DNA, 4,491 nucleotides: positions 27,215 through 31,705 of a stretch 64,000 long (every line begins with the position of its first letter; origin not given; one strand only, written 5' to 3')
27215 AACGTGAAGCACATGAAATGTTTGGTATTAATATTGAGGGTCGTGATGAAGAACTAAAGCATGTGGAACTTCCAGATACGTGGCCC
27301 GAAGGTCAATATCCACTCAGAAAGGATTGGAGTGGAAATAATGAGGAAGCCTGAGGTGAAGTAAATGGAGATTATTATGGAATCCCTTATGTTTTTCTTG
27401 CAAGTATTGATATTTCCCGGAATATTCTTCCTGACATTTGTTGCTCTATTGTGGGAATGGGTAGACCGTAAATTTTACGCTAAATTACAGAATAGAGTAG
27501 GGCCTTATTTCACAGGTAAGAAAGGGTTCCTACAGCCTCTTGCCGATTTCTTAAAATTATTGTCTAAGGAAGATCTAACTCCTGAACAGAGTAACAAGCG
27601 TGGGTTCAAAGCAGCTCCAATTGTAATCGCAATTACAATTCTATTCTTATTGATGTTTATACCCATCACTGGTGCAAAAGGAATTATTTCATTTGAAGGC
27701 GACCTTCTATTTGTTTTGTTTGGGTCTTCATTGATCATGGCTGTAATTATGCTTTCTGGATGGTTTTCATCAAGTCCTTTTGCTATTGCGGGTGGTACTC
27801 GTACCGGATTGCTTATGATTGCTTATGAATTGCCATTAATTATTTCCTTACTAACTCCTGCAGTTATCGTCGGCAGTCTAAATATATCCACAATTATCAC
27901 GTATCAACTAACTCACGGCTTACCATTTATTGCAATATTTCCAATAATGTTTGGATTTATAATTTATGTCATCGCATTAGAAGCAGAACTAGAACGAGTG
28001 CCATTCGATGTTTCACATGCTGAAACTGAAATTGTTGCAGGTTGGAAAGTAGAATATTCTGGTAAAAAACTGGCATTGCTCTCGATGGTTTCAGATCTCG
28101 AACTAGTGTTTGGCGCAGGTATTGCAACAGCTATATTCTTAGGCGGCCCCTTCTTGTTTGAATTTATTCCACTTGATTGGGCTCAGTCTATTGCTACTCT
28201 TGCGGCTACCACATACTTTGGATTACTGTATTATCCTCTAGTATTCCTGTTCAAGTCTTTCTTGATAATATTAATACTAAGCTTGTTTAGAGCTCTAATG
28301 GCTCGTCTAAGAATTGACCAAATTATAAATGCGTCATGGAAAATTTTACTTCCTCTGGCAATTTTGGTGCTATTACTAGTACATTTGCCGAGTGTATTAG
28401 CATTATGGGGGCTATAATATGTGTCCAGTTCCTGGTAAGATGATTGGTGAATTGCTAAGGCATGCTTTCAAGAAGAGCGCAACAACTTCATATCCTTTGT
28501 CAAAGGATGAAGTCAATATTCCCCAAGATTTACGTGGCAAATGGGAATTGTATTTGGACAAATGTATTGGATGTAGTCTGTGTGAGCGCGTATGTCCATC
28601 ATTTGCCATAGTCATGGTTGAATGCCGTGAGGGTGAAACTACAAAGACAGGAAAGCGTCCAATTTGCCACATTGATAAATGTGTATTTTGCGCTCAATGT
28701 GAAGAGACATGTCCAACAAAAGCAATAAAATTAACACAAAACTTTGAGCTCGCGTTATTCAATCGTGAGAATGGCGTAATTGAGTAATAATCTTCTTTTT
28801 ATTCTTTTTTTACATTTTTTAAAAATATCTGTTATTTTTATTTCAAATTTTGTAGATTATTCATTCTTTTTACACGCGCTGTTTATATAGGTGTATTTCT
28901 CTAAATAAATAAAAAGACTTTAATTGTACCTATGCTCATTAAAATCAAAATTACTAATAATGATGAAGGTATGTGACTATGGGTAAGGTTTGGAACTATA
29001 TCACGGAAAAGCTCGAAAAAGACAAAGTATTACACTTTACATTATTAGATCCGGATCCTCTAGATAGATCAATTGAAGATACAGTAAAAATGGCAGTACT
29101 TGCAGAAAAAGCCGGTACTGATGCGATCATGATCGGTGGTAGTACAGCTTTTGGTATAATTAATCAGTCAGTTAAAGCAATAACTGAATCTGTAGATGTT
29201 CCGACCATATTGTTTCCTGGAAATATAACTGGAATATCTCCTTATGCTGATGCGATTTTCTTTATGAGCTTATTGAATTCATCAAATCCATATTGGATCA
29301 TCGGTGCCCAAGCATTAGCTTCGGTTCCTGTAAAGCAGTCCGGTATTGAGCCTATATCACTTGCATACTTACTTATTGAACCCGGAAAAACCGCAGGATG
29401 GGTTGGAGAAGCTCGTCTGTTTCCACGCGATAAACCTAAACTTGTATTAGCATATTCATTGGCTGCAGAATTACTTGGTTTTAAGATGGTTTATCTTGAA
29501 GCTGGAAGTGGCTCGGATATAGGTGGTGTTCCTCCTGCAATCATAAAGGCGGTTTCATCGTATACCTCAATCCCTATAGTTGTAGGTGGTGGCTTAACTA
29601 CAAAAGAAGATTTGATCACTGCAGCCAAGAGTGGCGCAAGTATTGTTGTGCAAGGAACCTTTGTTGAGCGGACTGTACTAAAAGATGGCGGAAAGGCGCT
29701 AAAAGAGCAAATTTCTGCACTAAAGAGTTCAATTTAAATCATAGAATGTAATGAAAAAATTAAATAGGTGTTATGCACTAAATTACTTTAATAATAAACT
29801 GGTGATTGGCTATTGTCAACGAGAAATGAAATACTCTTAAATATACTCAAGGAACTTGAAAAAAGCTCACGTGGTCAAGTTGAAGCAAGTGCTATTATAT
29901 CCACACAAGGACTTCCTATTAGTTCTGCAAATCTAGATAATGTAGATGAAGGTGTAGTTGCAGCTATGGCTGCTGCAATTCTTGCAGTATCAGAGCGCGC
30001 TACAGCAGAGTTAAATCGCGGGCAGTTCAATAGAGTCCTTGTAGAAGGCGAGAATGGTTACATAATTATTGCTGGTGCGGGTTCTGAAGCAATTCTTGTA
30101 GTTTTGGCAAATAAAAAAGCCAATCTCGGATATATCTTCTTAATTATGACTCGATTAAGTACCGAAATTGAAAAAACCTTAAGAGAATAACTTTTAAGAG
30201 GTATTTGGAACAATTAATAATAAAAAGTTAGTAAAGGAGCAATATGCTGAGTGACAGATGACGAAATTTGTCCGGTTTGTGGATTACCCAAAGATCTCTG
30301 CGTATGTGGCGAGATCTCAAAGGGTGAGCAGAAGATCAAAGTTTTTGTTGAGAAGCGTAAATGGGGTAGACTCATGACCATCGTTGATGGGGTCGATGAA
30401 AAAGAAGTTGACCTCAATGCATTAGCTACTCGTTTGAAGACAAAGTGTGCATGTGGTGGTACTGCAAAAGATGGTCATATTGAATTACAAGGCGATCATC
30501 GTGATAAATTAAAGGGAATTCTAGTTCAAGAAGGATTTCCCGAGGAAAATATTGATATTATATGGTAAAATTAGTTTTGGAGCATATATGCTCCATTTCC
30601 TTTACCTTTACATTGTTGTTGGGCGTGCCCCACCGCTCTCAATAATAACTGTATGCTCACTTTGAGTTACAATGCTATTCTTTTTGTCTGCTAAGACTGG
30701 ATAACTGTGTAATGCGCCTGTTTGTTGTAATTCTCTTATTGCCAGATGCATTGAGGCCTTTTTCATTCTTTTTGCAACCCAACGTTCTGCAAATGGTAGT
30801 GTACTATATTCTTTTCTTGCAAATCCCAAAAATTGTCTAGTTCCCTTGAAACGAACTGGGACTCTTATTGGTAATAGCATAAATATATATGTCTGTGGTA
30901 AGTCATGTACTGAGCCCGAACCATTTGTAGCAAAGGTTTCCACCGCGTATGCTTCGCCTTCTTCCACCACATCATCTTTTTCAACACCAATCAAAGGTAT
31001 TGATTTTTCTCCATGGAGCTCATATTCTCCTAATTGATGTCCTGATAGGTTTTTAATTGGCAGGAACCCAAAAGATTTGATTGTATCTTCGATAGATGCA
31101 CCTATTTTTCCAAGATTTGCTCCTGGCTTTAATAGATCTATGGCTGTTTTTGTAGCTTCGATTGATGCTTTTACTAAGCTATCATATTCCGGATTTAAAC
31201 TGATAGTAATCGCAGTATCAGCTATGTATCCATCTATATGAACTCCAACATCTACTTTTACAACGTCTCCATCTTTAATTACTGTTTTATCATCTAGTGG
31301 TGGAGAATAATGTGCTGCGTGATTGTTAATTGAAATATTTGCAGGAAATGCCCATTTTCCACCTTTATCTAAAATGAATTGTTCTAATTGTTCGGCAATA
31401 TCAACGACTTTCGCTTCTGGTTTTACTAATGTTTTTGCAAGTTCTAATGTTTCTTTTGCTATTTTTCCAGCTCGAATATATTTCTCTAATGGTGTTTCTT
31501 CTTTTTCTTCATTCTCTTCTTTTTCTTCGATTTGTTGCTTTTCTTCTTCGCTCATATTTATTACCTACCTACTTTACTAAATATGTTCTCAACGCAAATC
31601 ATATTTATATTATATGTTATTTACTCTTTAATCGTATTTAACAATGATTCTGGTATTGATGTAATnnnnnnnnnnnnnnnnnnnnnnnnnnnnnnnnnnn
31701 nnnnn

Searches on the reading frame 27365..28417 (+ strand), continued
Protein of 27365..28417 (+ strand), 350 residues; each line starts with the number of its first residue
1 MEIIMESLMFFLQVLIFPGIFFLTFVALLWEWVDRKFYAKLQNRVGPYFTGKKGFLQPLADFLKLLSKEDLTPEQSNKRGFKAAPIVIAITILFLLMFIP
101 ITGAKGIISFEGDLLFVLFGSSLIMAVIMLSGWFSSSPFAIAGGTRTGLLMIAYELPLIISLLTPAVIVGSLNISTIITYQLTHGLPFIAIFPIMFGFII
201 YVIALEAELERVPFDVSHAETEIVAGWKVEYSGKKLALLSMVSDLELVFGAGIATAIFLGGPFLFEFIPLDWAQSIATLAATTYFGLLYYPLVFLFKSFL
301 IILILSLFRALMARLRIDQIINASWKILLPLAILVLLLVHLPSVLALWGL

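Call 53: find_encoding_contigs(protein=P0217, flank=10000, max_places=1)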
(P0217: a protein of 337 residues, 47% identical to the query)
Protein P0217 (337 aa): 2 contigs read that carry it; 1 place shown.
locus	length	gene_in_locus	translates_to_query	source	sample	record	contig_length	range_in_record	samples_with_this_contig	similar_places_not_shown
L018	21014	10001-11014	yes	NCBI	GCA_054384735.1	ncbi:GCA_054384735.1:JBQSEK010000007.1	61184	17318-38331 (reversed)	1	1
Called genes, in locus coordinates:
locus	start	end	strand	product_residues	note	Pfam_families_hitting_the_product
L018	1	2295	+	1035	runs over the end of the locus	PF01555:N6_N4_Mtase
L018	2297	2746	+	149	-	-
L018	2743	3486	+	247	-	PF00227:Proteasome (weak)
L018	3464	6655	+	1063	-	PF00270:DEAD, PF04851:ResIII, PF18766:SWI2_SNF2 (weak)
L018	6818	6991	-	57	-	-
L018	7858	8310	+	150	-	PF01058:Oxidored_q6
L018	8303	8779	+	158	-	PF00329:Complex1_30kDa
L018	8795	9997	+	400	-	PF00374:NiFeSe_Hases, PF00346:Complex1_49kDa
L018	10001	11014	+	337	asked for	PF00146:NADHdh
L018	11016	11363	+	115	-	PF12797:Fer4_2 (weak), PF12837:Fer4_6 (weak), PF13237:Fer4_10, PF00037:Fer4 (weak), PF14697:Fer4_21, PF12838:Fer4_7, PF13187:Fer4_9, PF00037:Fer4, +6 more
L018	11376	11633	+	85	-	PF13244:MbhD, PF00499:Oxidored_q3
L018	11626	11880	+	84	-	-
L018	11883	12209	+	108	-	PF00420:Oxidored_q2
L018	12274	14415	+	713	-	PF00662:Proton_antipo_N, PF00361:Proton_antipo_M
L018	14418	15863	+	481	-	PF00662:Proton_antipo_N, PF00361:Proton_antipo_M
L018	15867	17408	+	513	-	PF00662:Proton_antipo_N (weak), PF00361:Proton_antipo_M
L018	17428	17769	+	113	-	PF00507:Oxidored_q4 (weak)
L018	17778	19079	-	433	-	PF16575:CLP1_P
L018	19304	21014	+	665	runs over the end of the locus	PF16254:DUF4910, PF04389:Peptidase_M28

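Call 58: find_encoding_contigs(protein=P0123, flank=10000, max_places=1)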
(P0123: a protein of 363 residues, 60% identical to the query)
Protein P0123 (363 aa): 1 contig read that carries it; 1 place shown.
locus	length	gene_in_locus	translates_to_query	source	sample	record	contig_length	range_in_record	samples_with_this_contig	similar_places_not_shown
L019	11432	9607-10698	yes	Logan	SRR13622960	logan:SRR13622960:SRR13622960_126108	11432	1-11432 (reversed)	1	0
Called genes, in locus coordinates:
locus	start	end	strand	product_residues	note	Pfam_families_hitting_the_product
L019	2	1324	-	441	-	?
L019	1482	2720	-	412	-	PF13404:HTH_AsnC-type, PF13412:HTH_24, PF08279:HTH_11 (faint), PF13404:HTH_AsnC-type (weak)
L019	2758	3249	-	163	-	-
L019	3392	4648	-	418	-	PF05221:AdoHcyase, PF02826:2-Hacid_dh_C, PF00670:AdoHcyase_NAD, PF07991:KARI_N (weak)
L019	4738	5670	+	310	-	PF13412:HTH_24 (faint), PF13545:HTH_Crp_2 (faint), PF01037:AsnC_trans_reg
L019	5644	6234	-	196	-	PF00882:Zn_dep_PLPC (weak), PF04307:YdjM, PF13803:DUF4184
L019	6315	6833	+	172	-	PF25087:GMPPB_C (faint), PF21711:DCTN5, PF25084:LbH_EIF2B, PF00132:Hexapep, PF14602:Hexapep_2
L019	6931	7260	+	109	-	PF00507:Oxidored_q4 (weak)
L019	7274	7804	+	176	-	PF01058:Oxidored_q6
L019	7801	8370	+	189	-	PF00329:Complex1_30kDa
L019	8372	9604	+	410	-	PF00374:NiFeSe_Hases, PF00346:Complex1_49kDa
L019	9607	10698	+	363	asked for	PF00146:NADHdh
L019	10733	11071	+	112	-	PF13183:Fer4_8 (faint), PF13534:Fer4_17 (faint), PF14697:Fer4_21 (weak), PF00037:Fer4, PF12837:Fer4_6 (weak), PF12838:Fer4_7, PF13187:Fer4_9, PF00037:Fer4 (weak), +5 more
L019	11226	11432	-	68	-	?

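Call 65: find_related_loci(query=P0267, collection=metagenome_contigs, flank=10000)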
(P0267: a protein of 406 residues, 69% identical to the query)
Query P0267 (406 aa) in metagenome_contigs; peptide patterns used: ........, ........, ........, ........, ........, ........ (x = any residue, [..] = any of these).
77 stretches matched a pattern, but none encodes a relative of the query by tblastn (E <= 1e-3).

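Call 67: find_related_loci(query=A2, collection=metagenome_contigs, flank=10000)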
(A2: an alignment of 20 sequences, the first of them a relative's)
Query A2 (406 aa) in metagenome_contigs; peptide patterns used: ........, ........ (x = any residue, [..] = any of these).
600 stretches matched a pattern (row limit reached: there are more); 576 encode a relative of the query (tblastn E <= 1e-3); the best 80 are kept; 80 distinct loci.
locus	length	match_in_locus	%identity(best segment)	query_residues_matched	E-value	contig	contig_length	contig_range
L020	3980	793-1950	52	15-403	5e-138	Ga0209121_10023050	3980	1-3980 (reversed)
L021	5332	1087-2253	52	15-406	6e-134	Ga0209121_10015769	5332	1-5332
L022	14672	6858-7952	53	15-383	6e-133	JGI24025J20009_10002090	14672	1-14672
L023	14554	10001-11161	50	15-405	1e-131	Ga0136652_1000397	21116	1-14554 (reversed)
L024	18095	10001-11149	53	17-403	8e-131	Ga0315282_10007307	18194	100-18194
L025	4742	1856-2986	51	15-395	4e-131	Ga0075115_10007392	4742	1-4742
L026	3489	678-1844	50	15-406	6e-133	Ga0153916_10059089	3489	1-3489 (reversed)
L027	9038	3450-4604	50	4-395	9e-129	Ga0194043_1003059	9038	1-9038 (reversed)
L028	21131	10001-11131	49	14-395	3e-128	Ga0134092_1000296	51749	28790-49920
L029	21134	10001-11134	52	15-395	5e-128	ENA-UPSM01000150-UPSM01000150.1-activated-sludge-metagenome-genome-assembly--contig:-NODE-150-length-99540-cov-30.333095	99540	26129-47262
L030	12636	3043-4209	50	15-406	6e-128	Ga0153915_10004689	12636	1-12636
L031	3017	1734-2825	52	14-381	3e-132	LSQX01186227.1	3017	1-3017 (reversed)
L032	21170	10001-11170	48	11-404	2e-127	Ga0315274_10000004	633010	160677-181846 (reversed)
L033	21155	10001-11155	48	15-403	3e-127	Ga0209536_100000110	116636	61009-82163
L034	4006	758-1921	50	15-406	1e-129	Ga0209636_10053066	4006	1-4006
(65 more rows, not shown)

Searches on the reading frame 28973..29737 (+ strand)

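Call 6: search_protein_families(library=pfam, proteins=[window:28973-29737:+], max_evalue=0.01)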
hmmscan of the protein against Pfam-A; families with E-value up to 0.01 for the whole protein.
window:28973-29737:+ (254 aa): 7 families
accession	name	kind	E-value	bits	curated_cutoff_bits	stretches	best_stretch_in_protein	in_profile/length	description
PF01884.23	PcrB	-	5.4e-54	183.5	23.9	1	17-235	6-215/226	PcrB family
PF01180.27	DHO_dh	-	0.00074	19.2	27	1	177-231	214-272/291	Dihydroorotate dehydrogenase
PF03060.21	NMO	-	0.0009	19.2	28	0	189-229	187-223/331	Nitronate monooxygenase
PF05690.20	ThiG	-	0.0013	18.6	23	0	175-231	151-207/247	Thiazole biosynthesis protein ThiG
PF00977.27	His_biosynth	-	0.0018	18.2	23.6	1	189-229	63-103/228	Histidine biosynthesis protein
PF04309.18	G3P_antiterm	-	0.0059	16.5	27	0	185-225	125-165/173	Glycerol-3-phosphate responsive antiterminator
PF00290.26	Trp_syntA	-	0.0061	16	27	0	190-236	189-234/259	Tryptophan synthase alpha chain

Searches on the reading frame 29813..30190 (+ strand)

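Call 6: search_protein_families(library=pfam, proteins=[window:29813-30190:+], max_evalue=0.01)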
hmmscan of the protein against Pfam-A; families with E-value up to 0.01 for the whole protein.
window:29813-30190:+ (125 aa): 1 family
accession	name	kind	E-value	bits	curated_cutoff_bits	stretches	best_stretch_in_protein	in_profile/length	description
PF03259.23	Robl_LC7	-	5.1e-18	65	23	1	21-99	13-91/91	Roadblock/LC7 domain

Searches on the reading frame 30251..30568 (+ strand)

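Call 6: search_protein_families(library=pfam, proteins=[window:30251-30568:+], max_evalue=0.01)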
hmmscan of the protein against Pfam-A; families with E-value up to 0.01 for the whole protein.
window:30251-30568:+ (105 aa): 2 families
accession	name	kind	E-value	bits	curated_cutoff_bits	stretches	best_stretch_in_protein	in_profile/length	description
PF01253.27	SUI1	-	4.7e-22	78.7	25.5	1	26-97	2-77/77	Translation initiation factor SUI1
PF05046.19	Img2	-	0.0095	16.6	34.4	0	54-96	36-84/84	Mitochondrial large subunit ribosomal protein (Img2)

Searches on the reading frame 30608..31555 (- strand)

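Call 21: search_protein_families(library=pfam, proteins=[window:30608-31555:-], max_evalue=0.001)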
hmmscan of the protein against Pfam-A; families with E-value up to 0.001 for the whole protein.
window:30608-31555:- (315 aa): 1 family
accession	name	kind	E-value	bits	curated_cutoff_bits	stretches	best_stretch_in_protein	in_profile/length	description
PF00557.29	Peptidase_M24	-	1.3e-32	113.8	23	1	25-208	2-188/208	Metallopeptidase family M24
